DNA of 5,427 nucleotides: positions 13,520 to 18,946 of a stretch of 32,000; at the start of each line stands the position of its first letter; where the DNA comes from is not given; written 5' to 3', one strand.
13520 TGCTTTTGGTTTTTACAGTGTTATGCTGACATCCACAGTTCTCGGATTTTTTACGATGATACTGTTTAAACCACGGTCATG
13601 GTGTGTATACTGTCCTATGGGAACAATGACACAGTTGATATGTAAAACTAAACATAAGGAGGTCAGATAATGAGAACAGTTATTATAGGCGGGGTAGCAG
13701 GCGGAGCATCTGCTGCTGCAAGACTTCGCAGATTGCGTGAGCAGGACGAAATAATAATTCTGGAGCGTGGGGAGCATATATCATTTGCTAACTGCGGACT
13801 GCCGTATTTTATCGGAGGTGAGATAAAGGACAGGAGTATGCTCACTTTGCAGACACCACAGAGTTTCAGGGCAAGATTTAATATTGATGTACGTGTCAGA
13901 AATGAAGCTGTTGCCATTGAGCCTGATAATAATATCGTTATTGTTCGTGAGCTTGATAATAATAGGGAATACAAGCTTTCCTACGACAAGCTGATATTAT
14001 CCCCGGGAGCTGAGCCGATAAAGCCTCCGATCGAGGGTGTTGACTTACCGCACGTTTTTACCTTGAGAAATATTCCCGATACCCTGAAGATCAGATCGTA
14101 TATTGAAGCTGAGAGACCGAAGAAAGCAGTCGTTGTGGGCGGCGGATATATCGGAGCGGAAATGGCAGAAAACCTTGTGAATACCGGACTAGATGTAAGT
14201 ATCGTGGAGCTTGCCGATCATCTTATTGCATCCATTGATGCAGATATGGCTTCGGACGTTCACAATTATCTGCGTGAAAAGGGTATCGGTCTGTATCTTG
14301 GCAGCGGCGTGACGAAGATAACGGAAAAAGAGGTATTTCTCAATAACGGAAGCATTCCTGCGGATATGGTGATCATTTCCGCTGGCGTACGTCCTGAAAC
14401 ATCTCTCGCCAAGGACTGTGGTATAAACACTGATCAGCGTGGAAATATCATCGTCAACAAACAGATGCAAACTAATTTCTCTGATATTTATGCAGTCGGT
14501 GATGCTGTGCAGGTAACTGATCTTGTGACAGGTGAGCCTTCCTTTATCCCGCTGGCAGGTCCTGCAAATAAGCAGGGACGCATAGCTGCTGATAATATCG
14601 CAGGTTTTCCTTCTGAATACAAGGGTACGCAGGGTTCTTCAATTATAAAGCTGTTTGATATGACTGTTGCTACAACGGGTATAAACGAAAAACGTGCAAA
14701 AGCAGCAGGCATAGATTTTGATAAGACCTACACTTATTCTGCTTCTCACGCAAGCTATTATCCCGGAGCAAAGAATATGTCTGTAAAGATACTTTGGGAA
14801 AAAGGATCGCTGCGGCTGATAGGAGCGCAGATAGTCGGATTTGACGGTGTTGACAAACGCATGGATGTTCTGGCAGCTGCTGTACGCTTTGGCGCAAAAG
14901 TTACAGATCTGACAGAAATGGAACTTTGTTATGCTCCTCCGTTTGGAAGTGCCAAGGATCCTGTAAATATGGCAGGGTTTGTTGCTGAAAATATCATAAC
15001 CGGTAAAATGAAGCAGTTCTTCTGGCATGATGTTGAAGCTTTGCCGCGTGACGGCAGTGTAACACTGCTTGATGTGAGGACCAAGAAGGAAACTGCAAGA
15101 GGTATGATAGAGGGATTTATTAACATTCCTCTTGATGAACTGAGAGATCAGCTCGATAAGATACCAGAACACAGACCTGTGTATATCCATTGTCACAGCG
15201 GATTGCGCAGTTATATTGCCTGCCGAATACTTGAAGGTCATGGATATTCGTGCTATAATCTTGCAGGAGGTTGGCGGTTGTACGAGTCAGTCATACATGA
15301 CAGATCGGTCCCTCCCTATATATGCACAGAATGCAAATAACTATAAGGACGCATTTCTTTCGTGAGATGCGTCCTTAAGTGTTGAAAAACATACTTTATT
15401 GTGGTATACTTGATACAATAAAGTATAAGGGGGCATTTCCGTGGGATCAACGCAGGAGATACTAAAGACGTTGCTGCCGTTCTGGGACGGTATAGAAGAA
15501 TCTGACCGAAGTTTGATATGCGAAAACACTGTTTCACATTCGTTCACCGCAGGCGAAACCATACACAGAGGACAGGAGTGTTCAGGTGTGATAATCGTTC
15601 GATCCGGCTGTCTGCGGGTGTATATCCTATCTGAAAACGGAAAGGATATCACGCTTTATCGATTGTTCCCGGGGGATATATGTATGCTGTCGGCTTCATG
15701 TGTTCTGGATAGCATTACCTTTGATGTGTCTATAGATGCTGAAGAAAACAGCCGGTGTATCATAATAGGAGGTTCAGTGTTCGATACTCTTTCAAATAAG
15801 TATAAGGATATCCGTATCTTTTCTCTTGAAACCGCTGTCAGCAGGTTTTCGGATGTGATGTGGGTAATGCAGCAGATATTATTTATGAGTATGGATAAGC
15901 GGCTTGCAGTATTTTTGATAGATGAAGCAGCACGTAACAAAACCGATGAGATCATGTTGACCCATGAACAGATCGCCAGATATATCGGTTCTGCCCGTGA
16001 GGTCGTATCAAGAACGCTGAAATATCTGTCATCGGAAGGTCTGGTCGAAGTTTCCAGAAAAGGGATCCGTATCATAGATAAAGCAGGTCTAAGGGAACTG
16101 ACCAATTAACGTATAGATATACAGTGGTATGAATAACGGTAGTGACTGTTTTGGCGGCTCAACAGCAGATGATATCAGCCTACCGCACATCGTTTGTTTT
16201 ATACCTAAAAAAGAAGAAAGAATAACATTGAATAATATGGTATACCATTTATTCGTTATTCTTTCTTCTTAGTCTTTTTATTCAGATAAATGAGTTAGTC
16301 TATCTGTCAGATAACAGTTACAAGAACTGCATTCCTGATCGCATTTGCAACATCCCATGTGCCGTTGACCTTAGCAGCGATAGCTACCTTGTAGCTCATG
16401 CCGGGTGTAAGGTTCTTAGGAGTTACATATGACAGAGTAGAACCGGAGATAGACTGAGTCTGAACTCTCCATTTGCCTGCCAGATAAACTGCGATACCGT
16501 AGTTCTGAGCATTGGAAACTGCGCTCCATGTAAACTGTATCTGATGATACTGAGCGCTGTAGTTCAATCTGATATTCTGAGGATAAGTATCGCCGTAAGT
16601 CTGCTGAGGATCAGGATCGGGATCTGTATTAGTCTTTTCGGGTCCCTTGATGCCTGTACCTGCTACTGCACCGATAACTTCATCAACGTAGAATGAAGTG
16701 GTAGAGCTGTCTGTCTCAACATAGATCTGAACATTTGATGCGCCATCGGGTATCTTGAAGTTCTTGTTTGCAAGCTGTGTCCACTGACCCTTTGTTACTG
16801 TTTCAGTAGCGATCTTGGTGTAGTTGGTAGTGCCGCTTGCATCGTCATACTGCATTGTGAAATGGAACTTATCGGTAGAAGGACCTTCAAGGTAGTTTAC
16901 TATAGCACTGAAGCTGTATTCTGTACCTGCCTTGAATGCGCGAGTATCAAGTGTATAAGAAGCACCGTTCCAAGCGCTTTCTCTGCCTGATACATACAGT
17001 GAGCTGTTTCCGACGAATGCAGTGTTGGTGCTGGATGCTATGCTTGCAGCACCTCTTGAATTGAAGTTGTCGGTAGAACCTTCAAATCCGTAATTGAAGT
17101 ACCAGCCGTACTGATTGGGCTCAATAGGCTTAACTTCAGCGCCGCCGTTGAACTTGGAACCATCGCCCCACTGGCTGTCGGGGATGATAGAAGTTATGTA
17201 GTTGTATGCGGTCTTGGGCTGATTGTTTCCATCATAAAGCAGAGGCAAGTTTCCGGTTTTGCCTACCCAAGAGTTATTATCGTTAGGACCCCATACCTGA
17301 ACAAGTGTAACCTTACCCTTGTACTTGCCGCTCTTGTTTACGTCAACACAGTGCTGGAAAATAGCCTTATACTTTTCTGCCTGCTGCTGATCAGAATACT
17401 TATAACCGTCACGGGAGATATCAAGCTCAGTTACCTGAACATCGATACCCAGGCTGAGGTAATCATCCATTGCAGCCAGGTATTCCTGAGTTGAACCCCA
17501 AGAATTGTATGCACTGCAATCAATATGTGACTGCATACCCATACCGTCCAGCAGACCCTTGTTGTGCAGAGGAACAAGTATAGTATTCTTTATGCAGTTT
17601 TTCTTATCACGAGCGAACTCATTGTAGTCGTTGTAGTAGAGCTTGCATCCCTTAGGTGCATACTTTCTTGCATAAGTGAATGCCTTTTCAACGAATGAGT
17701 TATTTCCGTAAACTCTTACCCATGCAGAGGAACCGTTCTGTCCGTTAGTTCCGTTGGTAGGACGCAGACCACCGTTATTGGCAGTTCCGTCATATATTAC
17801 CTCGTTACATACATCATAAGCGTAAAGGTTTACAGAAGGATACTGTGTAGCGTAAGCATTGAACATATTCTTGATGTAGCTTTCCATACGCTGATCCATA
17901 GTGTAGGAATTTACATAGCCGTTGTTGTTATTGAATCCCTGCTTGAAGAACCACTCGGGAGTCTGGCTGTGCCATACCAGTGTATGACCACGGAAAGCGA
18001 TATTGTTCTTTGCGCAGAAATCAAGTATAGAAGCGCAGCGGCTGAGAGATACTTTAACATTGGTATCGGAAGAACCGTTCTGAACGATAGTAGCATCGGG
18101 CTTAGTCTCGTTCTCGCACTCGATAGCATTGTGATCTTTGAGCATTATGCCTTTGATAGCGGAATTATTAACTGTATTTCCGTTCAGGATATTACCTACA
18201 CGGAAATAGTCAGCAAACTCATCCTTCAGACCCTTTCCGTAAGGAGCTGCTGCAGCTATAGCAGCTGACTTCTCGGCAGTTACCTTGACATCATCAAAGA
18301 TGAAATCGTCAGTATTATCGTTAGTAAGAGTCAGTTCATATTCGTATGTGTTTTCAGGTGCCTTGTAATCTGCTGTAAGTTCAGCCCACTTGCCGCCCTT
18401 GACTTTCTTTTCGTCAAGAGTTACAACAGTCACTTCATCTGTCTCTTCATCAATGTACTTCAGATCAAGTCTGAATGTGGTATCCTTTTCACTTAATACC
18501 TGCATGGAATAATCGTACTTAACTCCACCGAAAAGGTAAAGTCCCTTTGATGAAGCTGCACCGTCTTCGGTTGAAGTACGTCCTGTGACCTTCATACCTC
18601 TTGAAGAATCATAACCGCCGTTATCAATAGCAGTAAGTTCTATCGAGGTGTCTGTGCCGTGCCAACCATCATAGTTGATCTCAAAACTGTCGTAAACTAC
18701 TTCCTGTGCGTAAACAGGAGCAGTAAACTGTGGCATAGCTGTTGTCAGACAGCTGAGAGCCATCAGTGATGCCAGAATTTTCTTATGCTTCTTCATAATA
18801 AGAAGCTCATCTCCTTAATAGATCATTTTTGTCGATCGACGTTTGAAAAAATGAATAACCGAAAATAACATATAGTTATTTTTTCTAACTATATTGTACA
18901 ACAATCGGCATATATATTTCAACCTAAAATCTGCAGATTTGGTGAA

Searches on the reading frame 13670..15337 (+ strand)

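Call 10: search_protein_families(library=pfam, proteins=[window:13670-15337:+], max_evalue=0.001)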
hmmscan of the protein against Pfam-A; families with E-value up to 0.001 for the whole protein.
window:13670-15337:+ (556 aa): 7 families
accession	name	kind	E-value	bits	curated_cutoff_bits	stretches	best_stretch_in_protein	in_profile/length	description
PF07992.20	Pyr_redox_2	-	2.6e-59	201.5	26.1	1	2-287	2-278/291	Pyridine nucleotide-disulphide oxidoreductase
PF00070.33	Pyr_redox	-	1.3e-17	64.5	22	1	152-221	1-70/82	Pyridine nucleotide-disulphide oxidoreductase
PF02852.28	Pyr_redox_dim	-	3.5e-14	53.4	25.3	1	326-426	4-103/110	Pyridine nucleotide-disulphide oxidoreductase, dimerisation domain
PF00581.25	Rhodanese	-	1.1e-13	51.9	22.2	1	454-538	4-99/102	Rhodanese-like domain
PF13738.12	Pyr_redox_3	-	4.2e-12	46.4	30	1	68-277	92-305/305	Pyridine nucleotide-disulphide oxidoreductase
PF13450.12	NAD_binding_8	-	5.9e-06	26.9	21.9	0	155-185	1-31/68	NAD(P)-binding Rossmann-like domain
PF01266.30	DAO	-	3.5e-05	23.9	27.9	0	153-180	2-29/353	FAD dependent oxidoreductase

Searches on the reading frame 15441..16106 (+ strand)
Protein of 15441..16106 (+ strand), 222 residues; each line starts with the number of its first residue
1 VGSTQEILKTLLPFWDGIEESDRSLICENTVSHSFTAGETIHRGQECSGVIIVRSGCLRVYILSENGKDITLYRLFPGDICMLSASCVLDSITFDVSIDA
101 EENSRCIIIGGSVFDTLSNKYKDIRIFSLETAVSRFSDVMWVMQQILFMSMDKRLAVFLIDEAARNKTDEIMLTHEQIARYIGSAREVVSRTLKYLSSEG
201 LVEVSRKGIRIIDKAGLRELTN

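Call 10: search_protein_families(library=pfam, proteins=[window:15441-16106:+], max_evalue=0.001)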
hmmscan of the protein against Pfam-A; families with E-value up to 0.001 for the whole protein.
window:15441-16106:+ (222 aa): 4 families
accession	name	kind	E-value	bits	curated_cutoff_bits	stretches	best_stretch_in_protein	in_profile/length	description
PF13545.12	HTH_Crp_2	-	6.5e-17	61.7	27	1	153-220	1-70/70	Crp-like helix-turn-helix domain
PF00027.35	cNMP_binding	-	3.2e-10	40.3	27.5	1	34-120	3-88/89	Cyclic nucleotide-binding domain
PF00325.26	Crp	-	2.2e-09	37.3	21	1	172-201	2-31/32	Bacterial regulatory proteins, crp family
PF05732.17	RepL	-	0.00063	19.7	20.3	1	141-212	42-115/164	Firmicute plasmid replication protein (RepL)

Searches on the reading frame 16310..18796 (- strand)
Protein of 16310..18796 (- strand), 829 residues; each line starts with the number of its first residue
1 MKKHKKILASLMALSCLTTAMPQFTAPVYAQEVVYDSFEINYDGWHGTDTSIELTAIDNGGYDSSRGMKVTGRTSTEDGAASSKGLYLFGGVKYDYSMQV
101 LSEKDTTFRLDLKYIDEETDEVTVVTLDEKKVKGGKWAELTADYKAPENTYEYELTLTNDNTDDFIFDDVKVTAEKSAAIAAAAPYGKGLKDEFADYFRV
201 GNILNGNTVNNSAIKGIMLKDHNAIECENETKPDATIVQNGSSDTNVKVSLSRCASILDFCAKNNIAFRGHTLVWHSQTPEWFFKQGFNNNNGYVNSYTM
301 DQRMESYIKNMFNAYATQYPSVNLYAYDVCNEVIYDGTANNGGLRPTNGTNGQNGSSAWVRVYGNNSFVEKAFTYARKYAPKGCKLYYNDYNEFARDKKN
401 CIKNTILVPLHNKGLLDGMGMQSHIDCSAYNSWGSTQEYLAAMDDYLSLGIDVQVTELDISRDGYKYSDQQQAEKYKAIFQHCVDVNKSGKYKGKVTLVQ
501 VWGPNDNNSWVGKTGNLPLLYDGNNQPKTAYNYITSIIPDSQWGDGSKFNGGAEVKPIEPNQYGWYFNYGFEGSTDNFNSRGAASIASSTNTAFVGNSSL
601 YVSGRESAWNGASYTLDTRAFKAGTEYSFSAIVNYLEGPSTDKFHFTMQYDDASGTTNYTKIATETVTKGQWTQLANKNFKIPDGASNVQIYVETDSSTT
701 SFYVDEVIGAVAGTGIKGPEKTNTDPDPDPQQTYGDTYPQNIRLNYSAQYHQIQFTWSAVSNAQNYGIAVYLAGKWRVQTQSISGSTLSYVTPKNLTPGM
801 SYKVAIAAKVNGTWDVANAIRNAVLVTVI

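Call 10: search_protein_families(library=pfam, proteins=[window:16310-18796:-], max_evalue=0.001)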
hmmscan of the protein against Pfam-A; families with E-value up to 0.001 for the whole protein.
window:16310-18796:- (829 aa): 3 families
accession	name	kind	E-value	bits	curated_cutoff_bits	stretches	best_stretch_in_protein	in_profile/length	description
PF00331.26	Glyco_hydro_10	-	2e-77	260.9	22.1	1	190-535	2-309/311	Glycosyl hydrolase family 10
PF02018.23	CBM_4_9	-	5.3e-34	117.9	25.9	2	566-698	4-135/136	Carbohydrate binding domain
PF00041.27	fn3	-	0.0006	20.4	25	1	739-812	3-72/84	Fibronectin type III domain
